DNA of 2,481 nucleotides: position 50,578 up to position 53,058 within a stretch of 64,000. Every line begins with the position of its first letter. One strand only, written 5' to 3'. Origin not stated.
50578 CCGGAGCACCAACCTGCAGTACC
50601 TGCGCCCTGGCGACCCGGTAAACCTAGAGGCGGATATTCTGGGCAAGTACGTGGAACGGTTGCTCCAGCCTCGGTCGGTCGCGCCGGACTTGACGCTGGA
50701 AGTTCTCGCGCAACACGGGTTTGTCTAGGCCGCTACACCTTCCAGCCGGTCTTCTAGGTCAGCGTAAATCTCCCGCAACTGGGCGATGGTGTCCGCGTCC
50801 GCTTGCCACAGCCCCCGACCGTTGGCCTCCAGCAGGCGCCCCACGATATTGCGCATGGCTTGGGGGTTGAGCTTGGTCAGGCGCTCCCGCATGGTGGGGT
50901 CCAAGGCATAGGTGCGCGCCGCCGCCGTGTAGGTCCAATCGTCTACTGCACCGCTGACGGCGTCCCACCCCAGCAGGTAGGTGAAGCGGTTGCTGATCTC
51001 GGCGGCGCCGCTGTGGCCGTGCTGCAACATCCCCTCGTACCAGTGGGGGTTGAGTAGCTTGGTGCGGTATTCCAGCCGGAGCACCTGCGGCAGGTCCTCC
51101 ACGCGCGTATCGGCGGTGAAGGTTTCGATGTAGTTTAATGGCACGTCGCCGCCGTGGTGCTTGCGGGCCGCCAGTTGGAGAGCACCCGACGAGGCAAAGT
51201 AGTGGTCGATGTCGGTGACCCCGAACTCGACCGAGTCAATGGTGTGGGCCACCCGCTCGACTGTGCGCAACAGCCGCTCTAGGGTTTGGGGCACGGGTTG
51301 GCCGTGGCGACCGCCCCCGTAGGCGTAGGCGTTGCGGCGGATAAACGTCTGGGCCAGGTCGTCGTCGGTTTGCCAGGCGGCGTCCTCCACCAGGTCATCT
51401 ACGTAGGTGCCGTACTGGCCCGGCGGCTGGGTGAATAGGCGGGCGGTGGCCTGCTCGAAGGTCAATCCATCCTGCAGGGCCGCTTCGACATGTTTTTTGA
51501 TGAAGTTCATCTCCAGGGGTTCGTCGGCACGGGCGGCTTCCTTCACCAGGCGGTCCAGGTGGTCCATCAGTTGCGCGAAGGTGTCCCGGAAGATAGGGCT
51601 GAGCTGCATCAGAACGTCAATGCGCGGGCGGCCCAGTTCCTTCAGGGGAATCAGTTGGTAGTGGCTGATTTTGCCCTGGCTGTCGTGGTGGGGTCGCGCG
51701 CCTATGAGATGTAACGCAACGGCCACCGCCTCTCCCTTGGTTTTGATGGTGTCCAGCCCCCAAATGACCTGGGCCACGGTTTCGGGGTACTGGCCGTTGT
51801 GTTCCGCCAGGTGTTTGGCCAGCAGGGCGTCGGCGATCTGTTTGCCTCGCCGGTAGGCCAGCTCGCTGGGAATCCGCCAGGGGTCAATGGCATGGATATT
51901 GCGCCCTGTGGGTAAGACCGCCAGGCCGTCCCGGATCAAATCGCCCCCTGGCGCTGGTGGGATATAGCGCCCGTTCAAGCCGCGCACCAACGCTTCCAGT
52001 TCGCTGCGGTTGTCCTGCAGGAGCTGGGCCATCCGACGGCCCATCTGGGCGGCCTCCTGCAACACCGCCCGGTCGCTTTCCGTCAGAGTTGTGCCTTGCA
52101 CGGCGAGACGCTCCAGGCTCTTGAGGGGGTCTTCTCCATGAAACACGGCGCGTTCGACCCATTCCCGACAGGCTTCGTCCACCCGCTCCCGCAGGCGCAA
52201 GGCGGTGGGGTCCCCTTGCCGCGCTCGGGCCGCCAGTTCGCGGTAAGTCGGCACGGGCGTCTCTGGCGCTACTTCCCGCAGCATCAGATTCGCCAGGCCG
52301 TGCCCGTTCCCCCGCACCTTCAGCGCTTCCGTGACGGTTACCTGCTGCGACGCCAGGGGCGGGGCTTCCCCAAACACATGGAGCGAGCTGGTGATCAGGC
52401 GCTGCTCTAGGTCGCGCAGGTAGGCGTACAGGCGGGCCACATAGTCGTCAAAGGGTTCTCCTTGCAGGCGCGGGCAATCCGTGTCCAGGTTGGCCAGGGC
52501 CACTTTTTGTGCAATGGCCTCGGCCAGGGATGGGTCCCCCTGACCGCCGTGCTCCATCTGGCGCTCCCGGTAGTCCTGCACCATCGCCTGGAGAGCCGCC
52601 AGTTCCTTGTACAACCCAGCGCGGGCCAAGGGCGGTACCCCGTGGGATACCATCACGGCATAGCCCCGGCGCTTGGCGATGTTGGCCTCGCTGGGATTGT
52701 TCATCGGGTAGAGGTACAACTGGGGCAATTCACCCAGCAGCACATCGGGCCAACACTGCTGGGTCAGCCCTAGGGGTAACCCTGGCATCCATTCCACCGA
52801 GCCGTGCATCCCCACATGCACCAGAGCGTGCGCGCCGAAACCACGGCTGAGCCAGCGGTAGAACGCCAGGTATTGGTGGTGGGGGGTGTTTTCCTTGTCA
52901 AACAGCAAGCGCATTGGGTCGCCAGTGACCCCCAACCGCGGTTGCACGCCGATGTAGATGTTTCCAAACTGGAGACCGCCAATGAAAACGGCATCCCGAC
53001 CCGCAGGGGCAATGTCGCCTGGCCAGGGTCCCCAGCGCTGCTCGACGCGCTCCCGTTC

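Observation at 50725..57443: Green-bacterial-type bchI-bchD-bchH Mg-chelatase operon in an oxygenic cyanobacterium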

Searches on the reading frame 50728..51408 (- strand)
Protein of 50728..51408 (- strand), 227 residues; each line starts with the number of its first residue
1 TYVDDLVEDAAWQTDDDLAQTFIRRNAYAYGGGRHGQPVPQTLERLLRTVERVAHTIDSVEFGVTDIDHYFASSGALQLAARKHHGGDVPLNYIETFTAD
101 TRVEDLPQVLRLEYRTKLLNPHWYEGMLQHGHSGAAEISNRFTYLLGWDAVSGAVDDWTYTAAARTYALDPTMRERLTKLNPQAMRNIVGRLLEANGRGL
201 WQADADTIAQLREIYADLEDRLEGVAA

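Call 61: search_solved_structures(query=window:50728-51408:-, max_evalue=0.00001, show_alignments=1)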
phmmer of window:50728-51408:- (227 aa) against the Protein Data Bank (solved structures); distinct sequences matched with E-value up to 0.00001: 10.
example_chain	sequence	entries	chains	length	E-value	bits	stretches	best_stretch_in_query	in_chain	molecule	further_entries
6ytn_AAA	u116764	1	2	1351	3e-52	180.5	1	5-225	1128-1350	Mg-chelatase subunit ChlH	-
4zhj_A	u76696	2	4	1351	3e-52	180.5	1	5-225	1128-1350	Mg-chelatase subunit ChlH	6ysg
6yt0_B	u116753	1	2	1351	3e-52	180.5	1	5-225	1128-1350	Mg-chelatase subunit ChlH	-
6ytj_AAA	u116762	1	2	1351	3e-52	180.5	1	5-225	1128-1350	Mg-chelatase subunit ChlH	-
6ys9_A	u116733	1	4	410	4.2e-52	180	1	6-225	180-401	Magnesium-protoporphyrin methyltransferase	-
5ewu_A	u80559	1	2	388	4.2e-47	163.7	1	6-225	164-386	Magnesium-chelatase subunit ChlH, chloroplastic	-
7c6o_A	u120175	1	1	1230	1.2e-31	113.2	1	6-223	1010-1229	Cobalamin biosynthesis protein CobN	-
9fpc_A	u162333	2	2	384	7.2e-24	87.7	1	5-205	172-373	Cobn protein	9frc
9uk9_A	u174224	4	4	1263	3.5e-23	85.4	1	5-206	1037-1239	Cobaltochelatase subunit CobN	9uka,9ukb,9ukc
9d26_A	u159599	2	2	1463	5.5e-18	68.4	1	3-218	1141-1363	HmuS heme dechelatase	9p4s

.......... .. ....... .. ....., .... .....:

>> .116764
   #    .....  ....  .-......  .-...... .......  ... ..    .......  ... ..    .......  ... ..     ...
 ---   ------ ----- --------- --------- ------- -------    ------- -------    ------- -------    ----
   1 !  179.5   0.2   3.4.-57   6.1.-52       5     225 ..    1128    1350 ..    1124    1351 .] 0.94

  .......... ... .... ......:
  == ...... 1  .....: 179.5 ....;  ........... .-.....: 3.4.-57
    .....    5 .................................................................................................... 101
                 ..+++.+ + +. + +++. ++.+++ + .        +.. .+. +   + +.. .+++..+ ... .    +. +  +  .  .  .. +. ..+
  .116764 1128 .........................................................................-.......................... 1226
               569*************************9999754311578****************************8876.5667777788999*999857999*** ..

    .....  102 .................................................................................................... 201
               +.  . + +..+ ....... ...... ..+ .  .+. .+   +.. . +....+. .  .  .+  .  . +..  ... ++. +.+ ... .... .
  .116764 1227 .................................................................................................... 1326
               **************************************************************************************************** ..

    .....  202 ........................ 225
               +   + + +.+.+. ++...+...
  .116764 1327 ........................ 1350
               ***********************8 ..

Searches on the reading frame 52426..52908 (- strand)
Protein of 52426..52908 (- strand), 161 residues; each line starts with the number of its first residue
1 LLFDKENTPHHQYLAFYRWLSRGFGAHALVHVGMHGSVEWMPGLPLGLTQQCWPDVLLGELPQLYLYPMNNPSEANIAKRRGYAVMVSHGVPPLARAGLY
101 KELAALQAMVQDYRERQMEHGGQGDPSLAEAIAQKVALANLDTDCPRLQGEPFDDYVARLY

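Call 60: search_solved_structures(query=window:52426-52908:-, max_evalue=0.00001, show_alignments=1)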
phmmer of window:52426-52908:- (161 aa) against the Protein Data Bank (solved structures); distinct sequences matched with E-value up to 0.00001: 7.
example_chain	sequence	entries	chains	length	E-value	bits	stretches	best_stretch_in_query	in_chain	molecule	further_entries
4zhj_A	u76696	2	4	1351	1.3e-34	122.9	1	1-154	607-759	Mg-chelatase subunit ChlH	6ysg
6yt0_B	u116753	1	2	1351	3.4e-34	121.5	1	1-154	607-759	Mg-chelatase subunit ChlH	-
6ytj_AAA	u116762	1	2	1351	4.7e-34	121.1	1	1-154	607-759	Mg-chelatase subunit ChlH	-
7c6o_A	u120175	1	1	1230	1.3e-33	119.6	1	4-155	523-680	Cobalamin biosynthesis protein CobN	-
6ytn_AAA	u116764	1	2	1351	1.8e-33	119.2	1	1-154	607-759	Mg-chelatase subunit ChlH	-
9uk9_A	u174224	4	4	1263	1.7e-26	96.4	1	8-116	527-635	Cobaltochelatase subunit CobN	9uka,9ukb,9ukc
9d26_A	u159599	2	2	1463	4.9e-22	81.9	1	7-122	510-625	HmuS heme dechelatase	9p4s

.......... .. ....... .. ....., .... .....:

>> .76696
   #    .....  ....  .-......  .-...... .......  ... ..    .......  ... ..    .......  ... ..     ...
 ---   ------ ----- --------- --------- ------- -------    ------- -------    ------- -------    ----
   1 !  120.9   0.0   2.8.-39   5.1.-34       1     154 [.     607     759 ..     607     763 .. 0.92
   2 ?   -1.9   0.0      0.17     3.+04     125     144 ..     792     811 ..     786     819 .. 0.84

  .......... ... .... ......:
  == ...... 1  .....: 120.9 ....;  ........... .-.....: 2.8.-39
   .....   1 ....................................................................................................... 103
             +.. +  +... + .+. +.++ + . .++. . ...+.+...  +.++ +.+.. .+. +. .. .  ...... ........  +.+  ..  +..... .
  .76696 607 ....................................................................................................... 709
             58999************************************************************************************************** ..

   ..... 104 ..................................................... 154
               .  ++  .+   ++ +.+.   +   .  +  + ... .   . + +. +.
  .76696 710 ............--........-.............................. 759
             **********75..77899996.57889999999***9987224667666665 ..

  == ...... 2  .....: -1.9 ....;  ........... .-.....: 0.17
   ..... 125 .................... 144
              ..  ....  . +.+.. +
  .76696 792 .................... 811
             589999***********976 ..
